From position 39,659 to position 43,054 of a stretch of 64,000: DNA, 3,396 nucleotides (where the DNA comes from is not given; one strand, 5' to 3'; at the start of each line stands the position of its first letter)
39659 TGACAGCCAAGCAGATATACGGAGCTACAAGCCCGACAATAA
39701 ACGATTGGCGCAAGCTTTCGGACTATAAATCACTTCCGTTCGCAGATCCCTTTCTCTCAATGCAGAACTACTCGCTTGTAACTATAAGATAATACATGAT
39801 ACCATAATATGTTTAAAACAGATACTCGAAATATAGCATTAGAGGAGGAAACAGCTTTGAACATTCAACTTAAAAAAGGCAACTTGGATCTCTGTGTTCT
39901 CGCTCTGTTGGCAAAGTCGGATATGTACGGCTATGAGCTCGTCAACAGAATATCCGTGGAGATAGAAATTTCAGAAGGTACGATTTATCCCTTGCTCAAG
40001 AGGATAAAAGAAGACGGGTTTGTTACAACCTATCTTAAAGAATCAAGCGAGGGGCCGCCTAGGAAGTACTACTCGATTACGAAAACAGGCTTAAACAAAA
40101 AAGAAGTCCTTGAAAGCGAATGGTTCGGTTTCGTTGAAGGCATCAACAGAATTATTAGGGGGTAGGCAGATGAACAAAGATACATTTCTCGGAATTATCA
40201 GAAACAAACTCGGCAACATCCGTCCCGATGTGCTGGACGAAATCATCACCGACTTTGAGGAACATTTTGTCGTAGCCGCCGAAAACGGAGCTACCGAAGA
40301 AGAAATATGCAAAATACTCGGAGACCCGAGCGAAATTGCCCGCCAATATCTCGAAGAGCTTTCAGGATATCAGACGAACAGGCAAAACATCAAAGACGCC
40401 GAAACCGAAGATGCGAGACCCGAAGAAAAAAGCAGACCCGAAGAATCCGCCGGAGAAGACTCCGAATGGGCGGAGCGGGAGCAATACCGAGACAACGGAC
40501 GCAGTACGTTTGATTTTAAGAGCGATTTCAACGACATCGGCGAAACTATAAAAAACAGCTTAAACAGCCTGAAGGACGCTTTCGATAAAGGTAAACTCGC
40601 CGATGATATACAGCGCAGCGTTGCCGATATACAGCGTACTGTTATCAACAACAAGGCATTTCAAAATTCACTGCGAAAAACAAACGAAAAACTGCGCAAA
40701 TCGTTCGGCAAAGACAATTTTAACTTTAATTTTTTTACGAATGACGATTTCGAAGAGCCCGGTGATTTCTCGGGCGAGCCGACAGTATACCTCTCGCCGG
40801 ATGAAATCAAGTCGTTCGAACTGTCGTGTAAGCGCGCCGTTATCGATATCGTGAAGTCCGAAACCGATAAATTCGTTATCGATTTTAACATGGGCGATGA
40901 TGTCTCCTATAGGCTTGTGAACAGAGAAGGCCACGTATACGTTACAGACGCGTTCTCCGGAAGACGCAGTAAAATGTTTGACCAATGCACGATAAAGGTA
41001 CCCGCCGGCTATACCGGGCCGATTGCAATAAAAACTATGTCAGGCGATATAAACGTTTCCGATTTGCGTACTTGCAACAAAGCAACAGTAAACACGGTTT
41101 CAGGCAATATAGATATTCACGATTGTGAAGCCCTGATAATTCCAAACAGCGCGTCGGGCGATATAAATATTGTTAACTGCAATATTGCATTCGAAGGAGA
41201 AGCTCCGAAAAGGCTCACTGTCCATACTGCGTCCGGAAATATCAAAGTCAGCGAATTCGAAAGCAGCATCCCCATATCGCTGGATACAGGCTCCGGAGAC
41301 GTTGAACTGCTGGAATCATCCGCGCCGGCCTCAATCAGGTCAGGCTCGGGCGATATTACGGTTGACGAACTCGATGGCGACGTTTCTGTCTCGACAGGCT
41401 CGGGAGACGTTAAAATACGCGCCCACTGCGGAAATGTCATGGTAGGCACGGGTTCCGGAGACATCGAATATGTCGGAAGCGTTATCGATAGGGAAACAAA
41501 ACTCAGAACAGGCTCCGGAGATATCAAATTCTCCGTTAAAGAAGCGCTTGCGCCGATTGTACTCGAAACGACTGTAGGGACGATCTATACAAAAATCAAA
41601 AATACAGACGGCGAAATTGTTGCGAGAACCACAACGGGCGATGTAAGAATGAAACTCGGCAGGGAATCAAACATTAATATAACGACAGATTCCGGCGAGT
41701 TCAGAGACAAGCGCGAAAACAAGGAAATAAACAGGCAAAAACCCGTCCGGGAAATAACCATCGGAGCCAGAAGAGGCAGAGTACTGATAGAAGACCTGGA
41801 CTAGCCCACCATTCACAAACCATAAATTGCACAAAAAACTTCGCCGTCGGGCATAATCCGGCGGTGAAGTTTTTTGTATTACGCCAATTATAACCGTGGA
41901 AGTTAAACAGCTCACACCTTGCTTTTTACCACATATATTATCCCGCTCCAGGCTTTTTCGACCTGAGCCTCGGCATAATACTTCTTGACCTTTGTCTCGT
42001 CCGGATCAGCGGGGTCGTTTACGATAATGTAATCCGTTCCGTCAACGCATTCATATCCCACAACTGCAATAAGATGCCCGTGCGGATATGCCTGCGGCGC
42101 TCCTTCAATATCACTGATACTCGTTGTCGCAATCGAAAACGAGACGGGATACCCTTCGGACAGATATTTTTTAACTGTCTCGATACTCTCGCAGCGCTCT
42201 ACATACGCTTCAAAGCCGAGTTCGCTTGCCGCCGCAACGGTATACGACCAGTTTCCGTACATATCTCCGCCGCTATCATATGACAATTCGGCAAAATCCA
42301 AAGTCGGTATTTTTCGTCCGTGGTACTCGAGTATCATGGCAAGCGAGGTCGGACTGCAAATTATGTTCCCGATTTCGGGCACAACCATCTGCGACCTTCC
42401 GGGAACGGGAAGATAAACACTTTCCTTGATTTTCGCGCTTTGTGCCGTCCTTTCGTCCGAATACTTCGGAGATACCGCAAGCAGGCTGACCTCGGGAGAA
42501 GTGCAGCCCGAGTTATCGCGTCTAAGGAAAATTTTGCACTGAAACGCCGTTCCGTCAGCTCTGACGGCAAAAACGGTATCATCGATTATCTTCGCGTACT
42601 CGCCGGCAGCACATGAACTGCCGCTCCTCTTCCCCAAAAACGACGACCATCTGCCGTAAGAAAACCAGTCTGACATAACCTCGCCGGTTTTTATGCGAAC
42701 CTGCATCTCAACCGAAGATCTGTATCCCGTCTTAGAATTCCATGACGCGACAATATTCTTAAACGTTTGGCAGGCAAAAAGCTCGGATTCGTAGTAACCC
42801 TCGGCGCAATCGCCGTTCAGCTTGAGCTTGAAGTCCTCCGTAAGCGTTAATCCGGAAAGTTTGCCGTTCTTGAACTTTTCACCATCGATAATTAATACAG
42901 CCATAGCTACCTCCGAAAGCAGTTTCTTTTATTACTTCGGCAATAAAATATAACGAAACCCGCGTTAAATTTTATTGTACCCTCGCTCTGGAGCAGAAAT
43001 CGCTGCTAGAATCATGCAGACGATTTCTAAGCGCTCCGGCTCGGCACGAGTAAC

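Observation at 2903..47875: A family of modular MITE/BIME-like elements with ATTAC...GTAAT ends occupies most large intergenic gaps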

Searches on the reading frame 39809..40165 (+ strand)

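Call 68: search_protein_families(library=pfam, max_evalue=0.01, proteins=[window:39809-40165:+])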
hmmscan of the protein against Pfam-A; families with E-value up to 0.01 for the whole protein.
window:39809-40165:+ (118 aa): 3 families
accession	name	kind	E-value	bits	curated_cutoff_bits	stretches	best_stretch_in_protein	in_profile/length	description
PF03551.20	PadR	-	5.7e-20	71.5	27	1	30-95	1-70/75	Transcriptional regulator PadR-like family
PF13601.12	HTH_34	-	0.00015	22.3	27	1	28-97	3-68/80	Winged helix DNA-binding domain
PF01978.25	TrmB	-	0.0039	17.4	25.6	1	43-89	23-64/68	Sugar-specific transcriptional regulator TrmB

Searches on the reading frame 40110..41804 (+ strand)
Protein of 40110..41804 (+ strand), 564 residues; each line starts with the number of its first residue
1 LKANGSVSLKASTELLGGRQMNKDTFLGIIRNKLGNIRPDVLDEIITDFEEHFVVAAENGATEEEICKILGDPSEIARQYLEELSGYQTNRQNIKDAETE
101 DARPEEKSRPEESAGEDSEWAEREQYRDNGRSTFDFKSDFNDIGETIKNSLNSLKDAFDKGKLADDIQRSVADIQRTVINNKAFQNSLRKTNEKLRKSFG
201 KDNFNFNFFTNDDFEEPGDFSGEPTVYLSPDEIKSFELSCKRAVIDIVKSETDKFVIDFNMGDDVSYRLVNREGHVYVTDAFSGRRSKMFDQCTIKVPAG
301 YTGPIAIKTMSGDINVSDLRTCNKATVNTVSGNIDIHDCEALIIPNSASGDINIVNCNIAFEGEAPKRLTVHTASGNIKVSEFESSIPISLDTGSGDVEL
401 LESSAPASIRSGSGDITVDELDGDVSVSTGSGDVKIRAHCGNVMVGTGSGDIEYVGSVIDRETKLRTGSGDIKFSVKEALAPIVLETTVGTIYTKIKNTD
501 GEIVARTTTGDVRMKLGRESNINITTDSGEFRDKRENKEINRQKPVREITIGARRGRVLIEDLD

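Call 68: search_protein_families(library=pfam, max_evalue=0.01, proteins=[window:40110-41804:+])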
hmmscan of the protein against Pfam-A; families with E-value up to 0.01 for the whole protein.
window:40110-41804:+ (564 aa): 4 families
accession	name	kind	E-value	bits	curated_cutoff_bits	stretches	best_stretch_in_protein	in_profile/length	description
PF13349.12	DUF4097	-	7.5e-26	91.4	22.9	2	286-437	61-190/247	Toastrack DUF4097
PF22564.2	HAAS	-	1.8e-08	35.1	27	1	27-79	3-55/55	HAAS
PF10988.14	DUF2807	-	0.0017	18.6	24.2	0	294-418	57-177/181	Putative auto-transporter adhesin, head GIN domain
PF24016.2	DUF7330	-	0.0038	17.3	27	0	291-330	105-144/187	Domain of unknown function (DUF7330)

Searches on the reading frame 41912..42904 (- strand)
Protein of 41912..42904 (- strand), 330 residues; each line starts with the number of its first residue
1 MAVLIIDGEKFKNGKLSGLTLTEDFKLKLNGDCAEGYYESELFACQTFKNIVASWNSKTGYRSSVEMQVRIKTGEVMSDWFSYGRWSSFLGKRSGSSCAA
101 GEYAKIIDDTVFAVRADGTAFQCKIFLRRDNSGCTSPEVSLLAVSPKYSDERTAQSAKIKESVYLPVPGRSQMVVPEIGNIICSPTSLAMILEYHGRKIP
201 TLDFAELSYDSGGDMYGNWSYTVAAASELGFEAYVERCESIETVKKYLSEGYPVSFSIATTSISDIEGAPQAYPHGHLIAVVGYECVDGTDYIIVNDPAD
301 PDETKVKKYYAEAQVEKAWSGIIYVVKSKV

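Call 8: find_encoding_contigs(protein=window:41912-42904:-, flank=3000, max_places=8)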
Protein window:41912-42904:- (330 aa): 1 contig read that carries it; 1 place shown.
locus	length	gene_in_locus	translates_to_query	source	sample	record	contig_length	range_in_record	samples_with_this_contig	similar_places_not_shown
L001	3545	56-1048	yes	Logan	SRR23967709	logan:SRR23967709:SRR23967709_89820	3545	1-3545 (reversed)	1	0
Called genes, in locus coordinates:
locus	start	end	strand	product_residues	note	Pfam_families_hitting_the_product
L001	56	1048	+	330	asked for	PF13529:Peptidase_C39_2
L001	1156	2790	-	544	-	PF22564:HAAS, PF13349:DUF4097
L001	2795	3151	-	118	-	PF03551:PadR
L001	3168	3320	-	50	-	-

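Call 9: search_protein_families(library=ncbifam, proteins=[window:41912-42904:-])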
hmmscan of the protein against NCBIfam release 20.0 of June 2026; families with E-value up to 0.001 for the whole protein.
window:41912-42904:- (330 aa): 0 families
